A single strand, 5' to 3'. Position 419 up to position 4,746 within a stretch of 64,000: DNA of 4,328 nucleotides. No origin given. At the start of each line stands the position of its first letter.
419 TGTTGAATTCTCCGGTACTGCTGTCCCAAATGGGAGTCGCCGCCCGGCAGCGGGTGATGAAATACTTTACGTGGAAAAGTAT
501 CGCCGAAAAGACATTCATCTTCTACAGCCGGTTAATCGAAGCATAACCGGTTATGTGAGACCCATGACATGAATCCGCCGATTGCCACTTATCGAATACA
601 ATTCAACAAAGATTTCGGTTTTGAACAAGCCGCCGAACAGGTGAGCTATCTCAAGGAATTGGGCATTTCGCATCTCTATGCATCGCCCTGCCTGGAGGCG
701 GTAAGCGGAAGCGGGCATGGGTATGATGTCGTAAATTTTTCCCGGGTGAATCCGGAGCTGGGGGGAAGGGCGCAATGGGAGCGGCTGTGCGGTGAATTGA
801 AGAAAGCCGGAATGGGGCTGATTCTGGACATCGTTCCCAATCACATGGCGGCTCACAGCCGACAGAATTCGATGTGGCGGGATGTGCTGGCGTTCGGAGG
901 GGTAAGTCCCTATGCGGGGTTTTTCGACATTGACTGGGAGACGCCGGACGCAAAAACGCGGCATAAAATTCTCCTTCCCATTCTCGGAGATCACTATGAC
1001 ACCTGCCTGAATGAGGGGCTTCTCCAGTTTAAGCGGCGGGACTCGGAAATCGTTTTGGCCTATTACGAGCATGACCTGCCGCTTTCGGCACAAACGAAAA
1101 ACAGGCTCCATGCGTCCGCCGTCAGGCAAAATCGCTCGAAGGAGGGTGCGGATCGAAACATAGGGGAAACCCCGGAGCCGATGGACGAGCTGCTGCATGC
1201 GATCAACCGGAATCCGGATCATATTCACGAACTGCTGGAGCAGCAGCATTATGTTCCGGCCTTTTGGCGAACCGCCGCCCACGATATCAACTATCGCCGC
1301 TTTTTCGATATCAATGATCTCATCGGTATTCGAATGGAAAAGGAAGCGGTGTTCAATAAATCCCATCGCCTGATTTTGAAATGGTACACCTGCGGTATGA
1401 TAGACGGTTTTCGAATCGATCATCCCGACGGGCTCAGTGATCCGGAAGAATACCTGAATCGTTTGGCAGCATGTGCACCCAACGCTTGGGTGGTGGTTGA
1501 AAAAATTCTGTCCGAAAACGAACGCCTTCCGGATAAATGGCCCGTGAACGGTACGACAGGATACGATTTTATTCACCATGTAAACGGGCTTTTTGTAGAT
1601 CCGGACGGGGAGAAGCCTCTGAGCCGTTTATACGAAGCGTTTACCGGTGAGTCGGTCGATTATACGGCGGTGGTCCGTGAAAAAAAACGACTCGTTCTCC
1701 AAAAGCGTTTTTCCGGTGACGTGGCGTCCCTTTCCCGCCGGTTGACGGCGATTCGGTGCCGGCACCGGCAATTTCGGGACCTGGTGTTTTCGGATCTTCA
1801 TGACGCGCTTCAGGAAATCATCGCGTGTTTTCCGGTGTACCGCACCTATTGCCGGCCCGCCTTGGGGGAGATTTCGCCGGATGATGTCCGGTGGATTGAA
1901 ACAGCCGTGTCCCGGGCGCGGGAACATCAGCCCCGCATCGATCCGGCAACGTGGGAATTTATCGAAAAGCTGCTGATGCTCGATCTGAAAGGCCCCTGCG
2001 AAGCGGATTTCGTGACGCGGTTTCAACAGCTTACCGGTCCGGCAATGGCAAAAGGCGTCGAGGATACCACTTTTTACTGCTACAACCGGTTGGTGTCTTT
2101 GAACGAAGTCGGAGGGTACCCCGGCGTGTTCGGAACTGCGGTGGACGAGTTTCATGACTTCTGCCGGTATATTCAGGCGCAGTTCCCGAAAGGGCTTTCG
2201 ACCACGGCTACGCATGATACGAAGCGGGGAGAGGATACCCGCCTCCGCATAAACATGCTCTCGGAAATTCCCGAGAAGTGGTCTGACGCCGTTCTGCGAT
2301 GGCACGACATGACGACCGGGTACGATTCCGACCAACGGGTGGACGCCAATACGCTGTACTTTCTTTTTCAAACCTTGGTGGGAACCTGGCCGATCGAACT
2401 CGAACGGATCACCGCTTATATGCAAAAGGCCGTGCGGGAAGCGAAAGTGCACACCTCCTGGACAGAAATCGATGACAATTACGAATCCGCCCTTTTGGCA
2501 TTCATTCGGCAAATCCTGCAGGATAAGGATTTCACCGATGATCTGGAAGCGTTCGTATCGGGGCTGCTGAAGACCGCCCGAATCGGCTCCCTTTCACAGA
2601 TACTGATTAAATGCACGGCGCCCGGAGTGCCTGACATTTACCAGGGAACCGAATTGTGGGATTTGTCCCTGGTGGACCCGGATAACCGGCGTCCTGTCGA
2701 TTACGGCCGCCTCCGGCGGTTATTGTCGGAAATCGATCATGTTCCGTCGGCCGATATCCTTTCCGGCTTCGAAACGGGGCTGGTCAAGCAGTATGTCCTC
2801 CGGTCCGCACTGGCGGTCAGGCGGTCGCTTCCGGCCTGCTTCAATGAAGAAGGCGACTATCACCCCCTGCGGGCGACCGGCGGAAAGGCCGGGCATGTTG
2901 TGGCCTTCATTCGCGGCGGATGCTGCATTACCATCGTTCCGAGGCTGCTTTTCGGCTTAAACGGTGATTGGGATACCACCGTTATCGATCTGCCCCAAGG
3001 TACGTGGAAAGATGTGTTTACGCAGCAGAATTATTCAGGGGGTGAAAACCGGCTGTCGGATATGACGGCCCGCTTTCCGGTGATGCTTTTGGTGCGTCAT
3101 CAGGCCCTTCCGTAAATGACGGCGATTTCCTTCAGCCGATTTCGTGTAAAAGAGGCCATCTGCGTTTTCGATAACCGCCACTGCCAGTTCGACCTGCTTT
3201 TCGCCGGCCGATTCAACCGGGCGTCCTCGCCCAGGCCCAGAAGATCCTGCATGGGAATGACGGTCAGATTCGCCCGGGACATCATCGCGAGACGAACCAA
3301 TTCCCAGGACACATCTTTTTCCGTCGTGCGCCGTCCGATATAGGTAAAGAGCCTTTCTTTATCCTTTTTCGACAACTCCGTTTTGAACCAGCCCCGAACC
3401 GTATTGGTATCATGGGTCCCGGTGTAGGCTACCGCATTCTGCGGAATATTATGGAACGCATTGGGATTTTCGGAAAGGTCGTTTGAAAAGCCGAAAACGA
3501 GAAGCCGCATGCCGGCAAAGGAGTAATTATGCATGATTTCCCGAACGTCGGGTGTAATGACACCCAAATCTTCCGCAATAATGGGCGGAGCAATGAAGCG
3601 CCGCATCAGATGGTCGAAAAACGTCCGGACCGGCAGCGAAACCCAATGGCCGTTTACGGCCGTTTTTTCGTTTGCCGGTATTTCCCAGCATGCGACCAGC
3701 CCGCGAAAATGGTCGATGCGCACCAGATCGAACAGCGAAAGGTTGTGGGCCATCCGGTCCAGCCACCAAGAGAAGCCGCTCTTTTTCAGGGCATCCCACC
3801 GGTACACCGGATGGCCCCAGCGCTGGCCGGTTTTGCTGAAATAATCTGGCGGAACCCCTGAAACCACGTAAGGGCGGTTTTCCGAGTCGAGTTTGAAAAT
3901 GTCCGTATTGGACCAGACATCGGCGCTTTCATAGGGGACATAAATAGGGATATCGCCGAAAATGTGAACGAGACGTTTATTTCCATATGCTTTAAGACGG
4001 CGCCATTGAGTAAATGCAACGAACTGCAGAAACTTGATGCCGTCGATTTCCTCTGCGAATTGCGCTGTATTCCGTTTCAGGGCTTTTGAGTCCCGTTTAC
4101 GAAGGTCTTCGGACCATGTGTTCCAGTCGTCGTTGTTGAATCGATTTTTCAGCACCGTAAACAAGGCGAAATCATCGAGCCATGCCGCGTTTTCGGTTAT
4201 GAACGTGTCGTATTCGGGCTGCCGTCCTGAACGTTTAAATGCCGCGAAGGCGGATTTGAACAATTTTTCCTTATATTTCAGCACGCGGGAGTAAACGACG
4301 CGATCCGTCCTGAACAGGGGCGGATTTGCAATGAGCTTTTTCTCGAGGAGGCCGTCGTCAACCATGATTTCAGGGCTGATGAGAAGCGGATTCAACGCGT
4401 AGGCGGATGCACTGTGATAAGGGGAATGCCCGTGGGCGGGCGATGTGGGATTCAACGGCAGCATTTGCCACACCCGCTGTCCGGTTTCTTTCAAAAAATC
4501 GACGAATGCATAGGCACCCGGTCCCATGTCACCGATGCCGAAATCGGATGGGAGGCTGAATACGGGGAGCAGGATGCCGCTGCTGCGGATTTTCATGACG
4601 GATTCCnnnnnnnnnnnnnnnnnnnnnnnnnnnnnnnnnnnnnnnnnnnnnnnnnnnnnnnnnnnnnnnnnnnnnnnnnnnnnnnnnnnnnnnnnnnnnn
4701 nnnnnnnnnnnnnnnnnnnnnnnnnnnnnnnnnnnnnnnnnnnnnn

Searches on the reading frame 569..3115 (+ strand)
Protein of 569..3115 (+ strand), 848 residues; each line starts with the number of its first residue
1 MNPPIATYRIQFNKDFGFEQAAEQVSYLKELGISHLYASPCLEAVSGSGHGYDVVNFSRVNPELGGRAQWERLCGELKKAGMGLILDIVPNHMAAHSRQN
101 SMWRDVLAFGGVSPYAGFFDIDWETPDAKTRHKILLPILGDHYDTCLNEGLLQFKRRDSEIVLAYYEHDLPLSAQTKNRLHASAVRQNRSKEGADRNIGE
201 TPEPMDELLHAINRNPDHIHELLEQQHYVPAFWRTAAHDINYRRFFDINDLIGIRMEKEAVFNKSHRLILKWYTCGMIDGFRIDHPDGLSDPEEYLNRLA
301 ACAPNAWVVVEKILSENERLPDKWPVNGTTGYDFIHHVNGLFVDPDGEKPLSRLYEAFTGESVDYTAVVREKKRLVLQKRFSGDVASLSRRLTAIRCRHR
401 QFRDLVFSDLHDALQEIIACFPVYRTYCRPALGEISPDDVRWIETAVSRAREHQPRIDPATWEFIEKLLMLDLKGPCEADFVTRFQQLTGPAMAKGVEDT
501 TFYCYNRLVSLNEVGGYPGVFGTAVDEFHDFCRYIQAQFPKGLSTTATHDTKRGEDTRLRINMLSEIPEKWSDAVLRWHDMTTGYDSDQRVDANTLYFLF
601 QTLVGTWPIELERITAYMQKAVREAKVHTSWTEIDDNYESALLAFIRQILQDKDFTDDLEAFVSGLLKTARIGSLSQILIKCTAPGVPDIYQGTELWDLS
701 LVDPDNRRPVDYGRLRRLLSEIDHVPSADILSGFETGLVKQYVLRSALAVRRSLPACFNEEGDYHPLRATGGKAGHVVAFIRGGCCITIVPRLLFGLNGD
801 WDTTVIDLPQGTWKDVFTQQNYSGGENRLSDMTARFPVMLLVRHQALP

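Call 26: search_protein_families(library=pfam, proteins=[window:569-3115:+], max_evalue=0.00001)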
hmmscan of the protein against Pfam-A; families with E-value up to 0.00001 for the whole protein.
window:569-3115:+ (848 aa): 1 family
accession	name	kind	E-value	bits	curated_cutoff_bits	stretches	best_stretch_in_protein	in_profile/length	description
PF00128.31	Alpha-amylase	-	4e-20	72.9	22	1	23-126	23-119/446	Alpha amylase, catalytic domain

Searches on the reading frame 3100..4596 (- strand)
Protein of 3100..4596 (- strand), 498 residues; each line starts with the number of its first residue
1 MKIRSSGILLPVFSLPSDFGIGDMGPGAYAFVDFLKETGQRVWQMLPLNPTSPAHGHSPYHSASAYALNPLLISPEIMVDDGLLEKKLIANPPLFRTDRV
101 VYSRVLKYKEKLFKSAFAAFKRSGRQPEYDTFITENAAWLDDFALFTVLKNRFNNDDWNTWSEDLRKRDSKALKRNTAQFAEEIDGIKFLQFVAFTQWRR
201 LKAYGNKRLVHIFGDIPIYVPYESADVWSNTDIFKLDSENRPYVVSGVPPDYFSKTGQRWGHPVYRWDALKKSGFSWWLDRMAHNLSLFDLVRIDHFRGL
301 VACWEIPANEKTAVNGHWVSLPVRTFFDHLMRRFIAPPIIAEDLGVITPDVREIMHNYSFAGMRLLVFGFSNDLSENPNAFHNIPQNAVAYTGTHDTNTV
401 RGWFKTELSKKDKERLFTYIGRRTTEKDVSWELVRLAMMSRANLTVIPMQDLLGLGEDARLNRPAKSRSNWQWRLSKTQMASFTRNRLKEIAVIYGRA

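Call 26: search_protein_families(library=pfam, proteins=[window:3100-4596:-], max_evalue=0.00001)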
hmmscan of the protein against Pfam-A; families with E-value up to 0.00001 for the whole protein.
window:3100-4596:- (498 aa): 1 family
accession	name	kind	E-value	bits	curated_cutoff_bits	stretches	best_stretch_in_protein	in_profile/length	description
PF02446.23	Glyco_hydro_77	-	3.4e-169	564.1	25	1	10-480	1-464/465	4-alpha-glucanotransferase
